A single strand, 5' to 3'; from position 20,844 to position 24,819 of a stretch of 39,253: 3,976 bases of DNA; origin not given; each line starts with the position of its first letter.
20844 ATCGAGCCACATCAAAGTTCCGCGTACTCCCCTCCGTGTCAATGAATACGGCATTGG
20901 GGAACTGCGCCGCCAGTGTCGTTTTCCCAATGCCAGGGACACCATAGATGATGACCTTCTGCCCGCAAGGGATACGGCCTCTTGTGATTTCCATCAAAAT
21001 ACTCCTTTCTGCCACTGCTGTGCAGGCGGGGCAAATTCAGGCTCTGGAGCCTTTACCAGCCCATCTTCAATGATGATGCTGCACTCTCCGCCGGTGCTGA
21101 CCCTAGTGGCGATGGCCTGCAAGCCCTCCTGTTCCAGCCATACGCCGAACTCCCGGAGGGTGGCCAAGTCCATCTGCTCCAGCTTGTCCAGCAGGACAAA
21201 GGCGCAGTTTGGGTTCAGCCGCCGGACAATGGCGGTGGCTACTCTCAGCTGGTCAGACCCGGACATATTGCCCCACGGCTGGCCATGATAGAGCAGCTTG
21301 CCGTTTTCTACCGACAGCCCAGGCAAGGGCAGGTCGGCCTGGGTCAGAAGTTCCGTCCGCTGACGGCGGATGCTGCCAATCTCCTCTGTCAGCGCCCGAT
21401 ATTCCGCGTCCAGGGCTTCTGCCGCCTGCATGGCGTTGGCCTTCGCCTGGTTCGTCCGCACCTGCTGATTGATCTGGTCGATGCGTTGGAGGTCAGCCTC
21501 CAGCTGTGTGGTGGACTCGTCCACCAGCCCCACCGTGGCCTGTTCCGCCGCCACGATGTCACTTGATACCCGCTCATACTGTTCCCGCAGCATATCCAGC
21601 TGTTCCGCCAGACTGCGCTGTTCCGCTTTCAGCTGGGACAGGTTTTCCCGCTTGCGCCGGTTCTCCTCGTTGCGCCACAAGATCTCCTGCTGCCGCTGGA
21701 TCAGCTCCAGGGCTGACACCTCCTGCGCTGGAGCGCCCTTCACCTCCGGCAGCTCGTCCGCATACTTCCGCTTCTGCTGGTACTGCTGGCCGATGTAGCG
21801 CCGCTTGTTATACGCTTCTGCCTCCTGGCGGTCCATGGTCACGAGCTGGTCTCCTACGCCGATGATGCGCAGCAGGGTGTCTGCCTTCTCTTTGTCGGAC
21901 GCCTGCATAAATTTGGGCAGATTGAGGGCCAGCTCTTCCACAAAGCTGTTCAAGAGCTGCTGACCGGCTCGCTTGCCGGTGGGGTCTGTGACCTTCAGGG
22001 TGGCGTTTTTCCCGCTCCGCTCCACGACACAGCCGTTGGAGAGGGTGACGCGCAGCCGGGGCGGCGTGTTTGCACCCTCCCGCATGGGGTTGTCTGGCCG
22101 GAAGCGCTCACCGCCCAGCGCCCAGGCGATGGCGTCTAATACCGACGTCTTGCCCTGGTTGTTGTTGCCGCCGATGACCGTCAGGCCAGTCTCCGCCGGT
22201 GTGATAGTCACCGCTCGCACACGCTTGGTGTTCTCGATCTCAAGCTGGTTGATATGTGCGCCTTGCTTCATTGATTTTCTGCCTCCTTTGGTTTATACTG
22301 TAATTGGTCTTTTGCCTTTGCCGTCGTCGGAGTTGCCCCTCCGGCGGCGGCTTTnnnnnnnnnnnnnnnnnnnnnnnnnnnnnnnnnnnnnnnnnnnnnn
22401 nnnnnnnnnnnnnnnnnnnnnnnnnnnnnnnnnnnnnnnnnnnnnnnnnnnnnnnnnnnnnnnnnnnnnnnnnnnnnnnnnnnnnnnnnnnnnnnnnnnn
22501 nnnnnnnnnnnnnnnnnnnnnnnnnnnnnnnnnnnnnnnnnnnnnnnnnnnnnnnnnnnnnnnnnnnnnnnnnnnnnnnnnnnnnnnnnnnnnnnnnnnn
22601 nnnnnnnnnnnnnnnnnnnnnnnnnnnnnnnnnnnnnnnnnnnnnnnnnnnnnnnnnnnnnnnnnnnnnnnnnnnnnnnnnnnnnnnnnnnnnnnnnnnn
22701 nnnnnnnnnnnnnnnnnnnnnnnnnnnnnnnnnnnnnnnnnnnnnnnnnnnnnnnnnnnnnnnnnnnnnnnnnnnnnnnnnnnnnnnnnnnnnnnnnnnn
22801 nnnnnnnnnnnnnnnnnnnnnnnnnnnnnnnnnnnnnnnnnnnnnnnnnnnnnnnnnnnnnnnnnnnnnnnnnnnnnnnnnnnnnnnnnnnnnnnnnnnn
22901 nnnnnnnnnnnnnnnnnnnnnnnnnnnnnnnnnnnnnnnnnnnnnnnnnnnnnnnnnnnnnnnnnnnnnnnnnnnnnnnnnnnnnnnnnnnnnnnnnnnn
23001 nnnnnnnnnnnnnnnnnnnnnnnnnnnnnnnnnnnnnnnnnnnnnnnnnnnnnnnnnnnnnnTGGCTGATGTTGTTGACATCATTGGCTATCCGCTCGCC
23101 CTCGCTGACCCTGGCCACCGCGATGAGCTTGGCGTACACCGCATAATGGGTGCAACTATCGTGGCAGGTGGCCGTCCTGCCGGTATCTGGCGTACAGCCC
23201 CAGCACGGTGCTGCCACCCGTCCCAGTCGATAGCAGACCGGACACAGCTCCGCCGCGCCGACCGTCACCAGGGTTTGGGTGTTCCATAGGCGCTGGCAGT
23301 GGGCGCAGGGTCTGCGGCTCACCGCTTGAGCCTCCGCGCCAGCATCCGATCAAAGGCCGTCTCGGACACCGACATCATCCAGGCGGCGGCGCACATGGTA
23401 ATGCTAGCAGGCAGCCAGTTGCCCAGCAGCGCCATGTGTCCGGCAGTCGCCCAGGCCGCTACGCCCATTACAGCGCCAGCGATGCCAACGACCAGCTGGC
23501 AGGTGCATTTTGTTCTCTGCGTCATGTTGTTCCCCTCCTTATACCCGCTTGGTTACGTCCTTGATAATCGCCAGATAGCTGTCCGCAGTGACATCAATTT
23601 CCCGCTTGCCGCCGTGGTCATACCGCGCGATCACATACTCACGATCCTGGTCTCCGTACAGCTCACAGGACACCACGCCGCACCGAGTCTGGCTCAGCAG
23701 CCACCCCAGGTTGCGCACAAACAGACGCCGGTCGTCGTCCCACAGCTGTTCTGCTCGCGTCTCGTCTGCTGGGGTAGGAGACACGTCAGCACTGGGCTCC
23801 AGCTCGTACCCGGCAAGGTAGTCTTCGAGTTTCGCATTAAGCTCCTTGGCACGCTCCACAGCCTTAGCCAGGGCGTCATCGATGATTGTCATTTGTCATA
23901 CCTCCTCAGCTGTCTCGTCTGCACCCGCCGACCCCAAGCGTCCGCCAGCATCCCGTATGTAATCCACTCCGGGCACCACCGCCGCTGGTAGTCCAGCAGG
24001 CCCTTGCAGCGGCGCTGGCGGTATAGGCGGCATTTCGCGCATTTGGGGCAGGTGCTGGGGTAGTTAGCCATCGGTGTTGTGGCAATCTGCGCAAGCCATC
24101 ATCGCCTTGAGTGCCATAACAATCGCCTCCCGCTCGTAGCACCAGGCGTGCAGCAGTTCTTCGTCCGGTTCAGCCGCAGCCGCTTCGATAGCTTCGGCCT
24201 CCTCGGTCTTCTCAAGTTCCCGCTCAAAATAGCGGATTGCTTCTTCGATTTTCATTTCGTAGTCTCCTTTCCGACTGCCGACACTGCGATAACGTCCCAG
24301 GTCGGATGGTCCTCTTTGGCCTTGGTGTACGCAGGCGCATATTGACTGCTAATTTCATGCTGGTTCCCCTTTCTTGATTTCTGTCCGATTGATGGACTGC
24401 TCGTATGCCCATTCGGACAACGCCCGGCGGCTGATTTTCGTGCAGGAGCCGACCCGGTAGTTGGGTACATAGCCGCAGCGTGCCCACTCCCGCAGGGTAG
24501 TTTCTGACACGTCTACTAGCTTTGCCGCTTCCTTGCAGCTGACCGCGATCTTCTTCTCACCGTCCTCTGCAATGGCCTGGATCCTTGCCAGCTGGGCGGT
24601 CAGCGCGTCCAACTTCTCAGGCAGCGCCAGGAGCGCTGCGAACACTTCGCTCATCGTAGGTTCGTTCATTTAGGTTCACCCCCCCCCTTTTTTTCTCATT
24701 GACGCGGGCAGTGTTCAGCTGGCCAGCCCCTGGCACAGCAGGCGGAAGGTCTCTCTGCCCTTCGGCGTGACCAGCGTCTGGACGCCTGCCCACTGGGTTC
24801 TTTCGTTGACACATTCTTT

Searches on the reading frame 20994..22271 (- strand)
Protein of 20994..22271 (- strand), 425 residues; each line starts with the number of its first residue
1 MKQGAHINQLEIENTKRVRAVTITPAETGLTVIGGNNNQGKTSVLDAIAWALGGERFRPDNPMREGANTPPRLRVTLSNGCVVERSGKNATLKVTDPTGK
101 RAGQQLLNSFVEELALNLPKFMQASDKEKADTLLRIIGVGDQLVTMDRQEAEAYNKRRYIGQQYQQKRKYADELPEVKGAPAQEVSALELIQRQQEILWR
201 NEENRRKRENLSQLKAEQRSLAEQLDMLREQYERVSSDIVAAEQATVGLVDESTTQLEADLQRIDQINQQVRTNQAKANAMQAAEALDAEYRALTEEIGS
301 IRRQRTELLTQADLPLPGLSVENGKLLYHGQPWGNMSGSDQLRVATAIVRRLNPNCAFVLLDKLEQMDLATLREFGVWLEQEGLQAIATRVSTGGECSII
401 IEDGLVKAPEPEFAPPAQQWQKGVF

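Call 90: search_protein_families(library=pfam, proteins=[window:20994-22271:-], max_evalue=0.001)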
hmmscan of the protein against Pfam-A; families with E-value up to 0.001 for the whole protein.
window:20994-22271:- (425 aa): 3 families
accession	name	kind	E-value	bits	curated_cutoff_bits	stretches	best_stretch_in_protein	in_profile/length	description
PF13476.12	AAA_23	-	1.3e-13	52.5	27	1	9-270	1-199/201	AAA domain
PF02463.25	SMC_N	-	1.8e-08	34.6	40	1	7-56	2-52/220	RecF/RecN/SMC N terminal domain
PF13175.12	AAA_15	-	3.4e-07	30.7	32.1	1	7-255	3-192/374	AAA ATPase domain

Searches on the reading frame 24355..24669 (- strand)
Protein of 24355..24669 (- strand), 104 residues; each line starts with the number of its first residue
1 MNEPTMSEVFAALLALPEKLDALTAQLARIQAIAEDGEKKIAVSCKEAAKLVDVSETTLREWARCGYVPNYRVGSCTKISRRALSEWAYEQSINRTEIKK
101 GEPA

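Call 9: search_protein_families(library=pfam, proteins=[window:24355-24669:-], max_evalue=0.01)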
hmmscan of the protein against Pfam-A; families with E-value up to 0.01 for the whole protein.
window:24355-24669:- (104 aa): 4 families
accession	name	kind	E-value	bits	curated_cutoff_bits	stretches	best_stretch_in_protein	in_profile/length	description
PF12728.13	HTH_17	-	1e-07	32.5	27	1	46-88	5-47/51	Helix-turn-helix domain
PF00376.29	MerR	-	0.0013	18.9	28.2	1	46-69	3-26/38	MerR family regulatory protein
PF13518.12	HTH_28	-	0.0036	17.8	25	0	44-65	14-35/52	Helix-turn-helix domain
PF21321.3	HTH_66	-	0.0083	16.9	24.3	0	46-68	6-27/83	Putative DNA-binding HTH domain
